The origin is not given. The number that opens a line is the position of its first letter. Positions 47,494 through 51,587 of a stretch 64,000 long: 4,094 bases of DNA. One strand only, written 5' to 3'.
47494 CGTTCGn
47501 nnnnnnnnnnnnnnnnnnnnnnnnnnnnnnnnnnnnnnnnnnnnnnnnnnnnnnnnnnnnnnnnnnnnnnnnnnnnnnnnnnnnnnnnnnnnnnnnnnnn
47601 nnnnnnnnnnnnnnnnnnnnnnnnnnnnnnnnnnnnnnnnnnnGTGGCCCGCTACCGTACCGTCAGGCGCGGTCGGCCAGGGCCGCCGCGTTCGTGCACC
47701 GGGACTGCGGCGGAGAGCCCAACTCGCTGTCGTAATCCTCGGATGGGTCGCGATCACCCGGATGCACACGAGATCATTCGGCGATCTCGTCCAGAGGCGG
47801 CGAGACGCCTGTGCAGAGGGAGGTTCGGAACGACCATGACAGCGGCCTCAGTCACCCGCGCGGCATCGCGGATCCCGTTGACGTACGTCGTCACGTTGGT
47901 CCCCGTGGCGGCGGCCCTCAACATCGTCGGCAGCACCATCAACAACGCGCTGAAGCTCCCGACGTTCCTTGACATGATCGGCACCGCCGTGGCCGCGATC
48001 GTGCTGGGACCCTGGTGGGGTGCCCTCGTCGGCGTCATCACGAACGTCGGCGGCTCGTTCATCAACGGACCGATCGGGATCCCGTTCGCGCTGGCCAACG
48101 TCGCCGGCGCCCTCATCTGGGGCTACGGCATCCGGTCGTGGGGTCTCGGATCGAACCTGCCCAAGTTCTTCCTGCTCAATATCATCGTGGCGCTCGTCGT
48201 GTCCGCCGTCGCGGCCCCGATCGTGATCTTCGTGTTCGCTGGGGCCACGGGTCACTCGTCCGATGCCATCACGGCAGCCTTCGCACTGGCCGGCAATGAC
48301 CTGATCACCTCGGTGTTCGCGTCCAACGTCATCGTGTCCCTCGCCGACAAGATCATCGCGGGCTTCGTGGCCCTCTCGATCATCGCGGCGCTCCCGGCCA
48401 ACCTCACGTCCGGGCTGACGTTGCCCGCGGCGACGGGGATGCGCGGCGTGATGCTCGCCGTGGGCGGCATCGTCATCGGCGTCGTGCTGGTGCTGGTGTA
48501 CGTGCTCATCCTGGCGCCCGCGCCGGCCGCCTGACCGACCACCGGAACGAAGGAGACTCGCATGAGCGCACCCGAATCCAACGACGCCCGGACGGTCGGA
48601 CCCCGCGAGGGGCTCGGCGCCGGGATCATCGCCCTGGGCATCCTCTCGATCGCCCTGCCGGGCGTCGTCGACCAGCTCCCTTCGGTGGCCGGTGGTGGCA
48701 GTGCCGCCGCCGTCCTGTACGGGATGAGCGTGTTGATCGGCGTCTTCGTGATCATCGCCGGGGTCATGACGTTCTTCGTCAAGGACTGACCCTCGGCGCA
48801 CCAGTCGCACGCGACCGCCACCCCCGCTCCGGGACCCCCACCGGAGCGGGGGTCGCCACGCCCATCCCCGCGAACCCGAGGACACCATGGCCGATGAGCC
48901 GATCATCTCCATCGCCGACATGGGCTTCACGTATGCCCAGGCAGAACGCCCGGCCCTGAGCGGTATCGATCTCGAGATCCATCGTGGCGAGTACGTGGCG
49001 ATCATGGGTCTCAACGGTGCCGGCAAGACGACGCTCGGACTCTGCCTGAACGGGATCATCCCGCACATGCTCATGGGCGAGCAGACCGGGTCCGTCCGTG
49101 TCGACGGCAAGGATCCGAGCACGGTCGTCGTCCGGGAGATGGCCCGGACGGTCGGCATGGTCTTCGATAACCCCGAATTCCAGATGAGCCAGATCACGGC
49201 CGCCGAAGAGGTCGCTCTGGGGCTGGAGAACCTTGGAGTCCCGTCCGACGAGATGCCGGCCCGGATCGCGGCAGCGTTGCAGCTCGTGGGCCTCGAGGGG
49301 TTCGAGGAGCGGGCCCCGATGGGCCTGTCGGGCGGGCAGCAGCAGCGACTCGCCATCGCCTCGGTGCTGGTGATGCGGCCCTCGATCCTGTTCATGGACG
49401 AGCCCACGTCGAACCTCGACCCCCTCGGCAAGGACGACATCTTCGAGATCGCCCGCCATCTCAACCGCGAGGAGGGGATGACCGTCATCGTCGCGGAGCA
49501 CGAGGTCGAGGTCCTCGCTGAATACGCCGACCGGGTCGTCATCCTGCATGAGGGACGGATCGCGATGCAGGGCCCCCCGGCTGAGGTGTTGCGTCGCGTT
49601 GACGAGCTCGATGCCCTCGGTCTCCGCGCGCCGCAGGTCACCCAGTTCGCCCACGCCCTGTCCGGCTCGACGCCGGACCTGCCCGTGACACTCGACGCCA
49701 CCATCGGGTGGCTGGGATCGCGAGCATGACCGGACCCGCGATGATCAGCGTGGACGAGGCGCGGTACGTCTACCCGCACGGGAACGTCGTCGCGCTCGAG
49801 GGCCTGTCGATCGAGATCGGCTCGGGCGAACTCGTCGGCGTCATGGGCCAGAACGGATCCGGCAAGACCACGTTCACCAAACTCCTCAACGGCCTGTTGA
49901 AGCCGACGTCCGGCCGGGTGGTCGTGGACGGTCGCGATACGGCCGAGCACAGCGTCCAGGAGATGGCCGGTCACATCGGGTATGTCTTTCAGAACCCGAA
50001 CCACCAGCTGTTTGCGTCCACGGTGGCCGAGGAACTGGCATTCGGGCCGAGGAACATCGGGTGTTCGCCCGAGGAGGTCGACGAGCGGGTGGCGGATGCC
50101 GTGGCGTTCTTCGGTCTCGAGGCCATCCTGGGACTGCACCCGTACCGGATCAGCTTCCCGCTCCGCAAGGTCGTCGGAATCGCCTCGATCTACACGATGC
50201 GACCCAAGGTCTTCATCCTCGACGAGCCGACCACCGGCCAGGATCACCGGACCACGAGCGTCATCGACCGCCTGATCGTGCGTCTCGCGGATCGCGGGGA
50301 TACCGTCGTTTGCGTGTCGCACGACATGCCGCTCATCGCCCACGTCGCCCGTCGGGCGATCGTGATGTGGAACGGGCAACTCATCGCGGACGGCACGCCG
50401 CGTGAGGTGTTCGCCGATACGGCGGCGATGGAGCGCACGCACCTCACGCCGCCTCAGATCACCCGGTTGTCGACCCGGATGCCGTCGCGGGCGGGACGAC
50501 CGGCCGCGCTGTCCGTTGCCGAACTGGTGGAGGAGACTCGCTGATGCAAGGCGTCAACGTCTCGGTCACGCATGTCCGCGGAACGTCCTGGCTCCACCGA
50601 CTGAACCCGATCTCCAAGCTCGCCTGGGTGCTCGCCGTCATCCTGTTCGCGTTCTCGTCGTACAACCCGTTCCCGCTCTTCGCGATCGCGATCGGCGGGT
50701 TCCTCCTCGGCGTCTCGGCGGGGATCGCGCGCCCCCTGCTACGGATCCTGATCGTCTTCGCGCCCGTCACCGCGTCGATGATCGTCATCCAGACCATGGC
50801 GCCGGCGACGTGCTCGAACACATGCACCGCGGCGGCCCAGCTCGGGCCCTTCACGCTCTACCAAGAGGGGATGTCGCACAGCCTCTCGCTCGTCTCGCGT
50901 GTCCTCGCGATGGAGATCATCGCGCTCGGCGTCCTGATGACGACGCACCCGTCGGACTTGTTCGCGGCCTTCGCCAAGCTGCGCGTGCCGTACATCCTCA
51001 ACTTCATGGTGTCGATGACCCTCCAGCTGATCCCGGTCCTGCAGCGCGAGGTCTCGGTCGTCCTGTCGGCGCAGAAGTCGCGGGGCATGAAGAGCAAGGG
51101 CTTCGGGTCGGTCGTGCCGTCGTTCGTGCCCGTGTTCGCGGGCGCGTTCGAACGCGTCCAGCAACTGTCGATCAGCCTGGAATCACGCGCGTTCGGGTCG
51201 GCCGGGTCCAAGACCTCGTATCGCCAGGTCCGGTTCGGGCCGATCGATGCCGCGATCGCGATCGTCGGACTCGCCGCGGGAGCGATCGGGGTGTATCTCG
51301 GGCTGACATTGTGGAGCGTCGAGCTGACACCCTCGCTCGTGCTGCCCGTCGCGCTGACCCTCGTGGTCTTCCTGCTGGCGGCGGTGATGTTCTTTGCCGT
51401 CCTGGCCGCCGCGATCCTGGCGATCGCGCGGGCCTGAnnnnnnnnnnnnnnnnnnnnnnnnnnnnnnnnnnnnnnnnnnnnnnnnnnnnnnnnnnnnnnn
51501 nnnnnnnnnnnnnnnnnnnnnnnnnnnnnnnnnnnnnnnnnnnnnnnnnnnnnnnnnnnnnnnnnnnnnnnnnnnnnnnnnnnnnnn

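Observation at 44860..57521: Candidate modified-nucleoside (queuosine-type) salvage island with an unprecedented gene mix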

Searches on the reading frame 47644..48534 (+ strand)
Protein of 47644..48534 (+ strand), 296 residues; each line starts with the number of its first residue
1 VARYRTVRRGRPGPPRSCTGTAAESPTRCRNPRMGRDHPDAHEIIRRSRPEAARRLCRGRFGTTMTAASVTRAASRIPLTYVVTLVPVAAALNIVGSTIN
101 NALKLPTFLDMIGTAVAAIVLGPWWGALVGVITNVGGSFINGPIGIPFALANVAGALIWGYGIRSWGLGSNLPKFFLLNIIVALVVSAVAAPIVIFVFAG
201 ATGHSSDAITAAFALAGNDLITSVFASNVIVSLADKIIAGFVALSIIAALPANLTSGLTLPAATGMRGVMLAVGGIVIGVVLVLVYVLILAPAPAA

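Call 6: search_protein_families(library=pfam, proteins=[window:47644-48534:+], max_evalue=0.01)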
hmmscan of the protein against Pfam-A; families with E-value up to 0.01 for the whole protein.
window:47644-48534:+ (296 aa): 1 family
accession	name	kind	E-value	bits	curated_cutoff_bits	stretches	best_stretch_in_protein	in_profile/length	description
PF12822.12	ECF_trnsprt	-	0.00028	21.4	30.7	1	84-246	4-168/169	ECF transporter, substrate-specific component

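Call 8: search_protein_families(library=ncbifam, proteins=[window:47644-48534:+], max_evalue=0.001)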
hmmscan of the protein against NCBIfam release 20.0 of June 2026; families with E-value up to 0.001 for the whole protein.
window:47644-48534:+ (296 aa): 1 family
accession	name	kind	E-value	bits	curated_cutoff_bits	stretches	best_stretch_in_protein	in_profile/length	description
NF045596.1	ECF_S_CD3073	equivalog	4.8e-31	107.7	180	1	84-254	2-172/174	CD3073 family putative ECF transporter S component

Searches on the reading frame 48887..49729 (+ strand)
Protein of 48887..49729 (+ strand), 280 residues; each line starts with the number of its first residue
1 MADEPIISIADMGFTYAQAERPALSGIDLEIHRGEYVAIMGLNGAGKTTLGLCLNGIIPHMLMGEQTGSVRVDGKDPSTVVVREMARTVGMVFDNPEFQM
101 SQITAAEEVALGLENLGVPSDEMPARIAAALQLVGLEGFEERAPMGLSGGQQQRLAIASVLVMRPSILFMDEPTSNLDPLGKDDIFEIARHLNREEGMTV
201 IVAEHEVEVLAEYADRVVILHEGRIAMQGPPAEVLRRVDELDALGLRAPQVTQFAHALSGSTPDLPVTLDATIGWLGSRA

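Call 6: search_protein_families(library=pfam, proteins=[window:48887-49729:+], max_evalue=0.01)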
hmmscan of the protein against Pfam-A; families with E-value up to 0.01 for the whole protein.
window:48887-49729:+ (280 aa): 4 families
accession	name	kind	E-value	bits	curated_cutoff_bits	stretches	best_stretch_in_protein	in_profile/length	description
PF00005.33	ABC_tran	-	6.3e-29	101.8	25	1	24-175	1-137/137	ABC transporter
PF13304.12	AAA_21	-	5.9e-06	27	27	1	147-205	238-298/304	AAA domain, putative AbiEii toxin, Type IV TA system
PF02463.25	SMC_N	-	0.00097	19.1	40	0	36-216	26-207/220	RecF/RecN/SMC N terminal domain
PF13238.12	AAA_18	-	0.0021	19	29.4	0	37-103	1-50/128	AAA domain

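Call 8: search_protein_families(library=ncbifam, proteins=[window:48887-49729:+], max_evalue=0.001)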
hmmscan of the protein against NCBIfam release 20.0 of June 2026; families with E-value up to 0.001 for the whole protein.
window:48887-49729:+ (280 aa): 188 families (the best 25 are shown)
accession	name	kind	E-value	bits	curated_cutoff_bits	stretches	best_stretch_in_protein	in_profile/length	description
TIGR04520.1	ECF_ATPase_1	equivalog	1.6e-76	257.3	315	1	7-265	1-254/269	energy-coupling factor transporter ATPase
TIGR04521.1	ECF_ATPase_2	equivalog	7.1e-67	225.4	330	1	7-261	1-259/279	energy-coupling factor transporter ATPase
NF010156.0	PRK13635.1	equivalog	7.4e-67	225.4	392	1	4-259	3-252/279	energy-coupling factor ABC transporter ATP-binding protein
NF010158.0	PRK13637.1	equivalog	3.1e-63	213.6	390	1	8-263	4-261/287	energy-coupling factor transporter ATPase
NF010155.0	PRK13634.1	equivalog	6.5e-57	193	413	1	8-259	4-258/290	energy-coupling factor ABC transporter ATP-binding protein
NF010171.0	PRK13652.1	equivalog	1.1e-55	188.6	476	1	6-259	3-250/277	cobalt transporter ATP-binding subunit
NF010157.0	PRK13636.1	equivalog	1.9e-50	171.7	463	1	4-254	3-249/285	cobalt transporter ATP-binding subunit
TIGR01166.1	cbiO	subfamily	1.8e-49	167.8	211.8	1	22-209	6-189/190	cobalt ABC transporter, ATP-binding protein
NF010167.0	PRK13648.1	subfamily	4e-46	157.6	241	1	3-260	4-255/269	energy-coupling factor transporter ATPase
NF010068.0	PRK13548.1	equivalog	5.9e-45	153.4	261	1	13-237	10-233/261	heme ABC transporter ATP-binding protein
NF010170.0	PRK13651.1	equivalog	1.5e-44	152.2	432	2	82-259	100-277/308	cobalt transporter ATP-binding subunit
TIGR03265.1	PhnT2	equivalog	1.9e-41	142.5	457.7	1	21-237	17-225/353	putative 2-aminoethylphosphonate ABC transporter ATP-binding protein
TIGR01188.1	drrA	subfamily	3.2e-41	141.6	312.45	1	21-240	6-217/302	daunorubicin resistance ABC transporter, ATP-binding protein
TIGR02673.1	FtsE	equivalog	4.2e-41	141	264.85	1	6-224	1-214/214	cell division ATP-binding protein FtsE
NF006987.0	PRK09452.1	equivalog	1.1e-40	139.5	482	1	3-236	14-237/378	spermidine/putrescine ABC transporter ATP-binding protein PotA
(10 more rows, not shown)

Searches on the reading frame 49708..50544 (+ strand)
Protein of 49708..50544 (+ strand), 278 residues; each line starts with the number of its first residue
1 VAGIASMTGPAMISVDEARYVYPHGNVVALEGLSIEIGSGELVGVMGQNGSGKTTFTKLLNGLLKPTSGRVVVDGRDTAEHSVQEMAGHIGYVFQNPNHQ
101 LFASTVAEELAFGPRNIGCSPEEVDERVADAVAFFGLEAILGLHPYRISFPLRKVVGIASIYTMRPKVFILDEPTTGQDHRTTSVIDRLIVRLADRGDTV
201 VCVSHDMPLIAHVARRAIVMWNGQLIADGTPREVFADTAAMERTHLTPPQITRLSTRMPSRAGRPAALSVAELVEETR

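Call 6: search_protein_families(library=pfam, proteins=[window:49708-50544:+], max_evalue=0.01)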
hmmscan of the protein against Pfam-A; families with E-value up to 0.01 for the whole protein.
window:49708-50544:+ (278 aa): 2 families
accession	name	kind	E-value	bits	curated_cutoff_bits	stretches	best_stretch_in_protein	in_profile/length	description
PF00005.33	ABC_tran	-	1.1e-26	94.5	25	1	30-176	1-137/137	ABC transporter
PF13304.12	AAA_21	-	2.1e-05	25.2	27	0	43-64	2-23/304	AAA domain, putative AbiEii toxin, Type IV TA system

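Call 8: search_protein_families(library=ncbifam, proteins=[window:49708-50544:+], max_evalue=0.001)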
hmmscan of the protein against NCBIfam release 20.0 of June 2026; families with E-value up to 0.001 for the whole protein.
window:49708-50544:+ (278 aa): 187 families (the best 25 are shown)
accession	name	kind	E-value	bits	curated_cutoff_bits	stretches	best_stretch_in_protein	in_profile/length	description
TIGR04521.1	ECF_ATPase_2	equivalog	1.9e-67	227.3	330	1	13-262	1-260/279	energy-coupling factor transporter ATPase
TIGR04520.1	ECF_ATPase_1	equivalog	8.9e-62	208.9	315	1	13-262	1-251/269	energy-coupling factor transporter ATPase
NF010158.0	PRK13637.1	equivalog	1.1e-57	195.3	390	1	13-258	3-256/287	energy-coupling factor transporter ATPase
NF010171.0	PRK13652.1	equivalog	3.1e-53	180.7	476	1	16-256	7-247/277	cobalt transporter ATP-binding subunit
NF010157.0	PRK13636.1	equivalog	1.3e-50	172.1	463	1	12-255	5-250/285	cobalt transporter ATP-binding subunit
NF010156.0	PRK13635.1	equivalog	3.4e-50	170.8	392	1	12-259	5-252/279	energy-coupling factor ABC transporter ATP-binding protein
NF010155.0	PRK13634.1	equivalog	3.1e-49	167.8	413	1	28-263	21-262/290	energy-coupling factor ABC transporter ATP-binding protein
TIGR01166.1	cbiO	subfamily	3.4e-49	166.9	211.8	1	26-210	4-190/190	cobalt ABC transporter, ATP-binding protein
NF010166.0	PRK13646.1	equivalog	1.6e-45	155.6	458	1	13-256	3-255/286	energy-coupling factor transporter ATPase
NF010170.0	PRK13651.1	equivalog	2.4e-44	151.5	432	2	82-261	99-279/308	cobalt transporter ATP-binding subunit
TIGR03375.1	type_I_sec_LssB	subfamily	1.8e-40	138.9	693.1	1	13-237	466-691/696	type I secretion system permease/ATPase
NF010159.0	PRK13638.1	equivalog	1.3e-37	129.6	489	1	27-258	14-247/271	energy-coupling factor ABC transporter ATP-binding protein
NF010153.0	PRK13631.1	equivalog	1.9e-36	125.7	463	1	26-254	38-283/320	cobalt transporter ATP-binding subunit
NF010167.0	PRK13648.1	subfamily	6.8e-35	120.7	241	1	12-250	7-245/269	energy-coupling factor transporter ATPase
TIGR01188.1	drrA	subfamily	4.1e-34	118.3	312.45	1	24-235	3-212/302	daunorubicin resistance ABC transporter, ATP-binding protein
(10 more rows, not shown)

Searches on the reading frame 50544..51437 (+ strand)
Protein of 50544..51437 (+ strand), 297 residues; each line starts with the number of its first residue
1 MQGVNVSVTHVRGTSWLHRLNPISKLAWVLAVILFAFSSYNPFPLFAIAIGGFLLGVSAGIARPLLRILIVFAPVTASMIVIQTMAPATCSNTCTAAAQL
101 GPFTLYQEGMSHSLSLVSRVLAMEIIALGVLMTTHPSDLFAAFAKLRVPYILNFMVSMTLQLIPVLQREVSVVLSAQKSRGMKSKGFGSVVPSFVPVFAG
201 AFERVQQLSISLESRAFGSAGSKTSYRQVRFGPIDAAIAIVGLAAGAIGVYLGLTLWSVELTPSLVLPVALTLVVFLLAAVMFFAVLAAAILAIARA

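Call 6: search_protein_families(library=pfam, proteins=[window:50544-51437:+], max_evalue=0.01)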
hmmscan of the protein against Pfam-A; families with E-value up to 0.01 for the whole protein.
window:50544-51437:+ (297 aa): 1 family
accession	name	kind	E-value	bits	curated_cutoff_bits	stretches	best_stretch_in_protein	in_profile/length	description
PF02361.21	CbiQ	-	2.6e-27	96.3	25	1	14-221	2-211/216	Cobalt transport protein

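Call 8: search_protein_families(library=ncbifam, proteins=[window:50544-51437:+], max_evalue=0.001)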
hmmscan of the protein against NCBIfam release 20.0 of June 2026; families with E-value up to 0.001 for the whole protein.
window:50544-51437:+ (297 aa): 1 family
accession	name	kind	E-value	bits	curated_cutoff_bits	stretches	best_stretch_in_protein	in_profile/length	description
TIGR02454.1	ECF_T_CbiQ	equivalog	6.5e-18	65.3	111.8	1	20-215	1-200/200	cobalt ECF transporter T component CbiQ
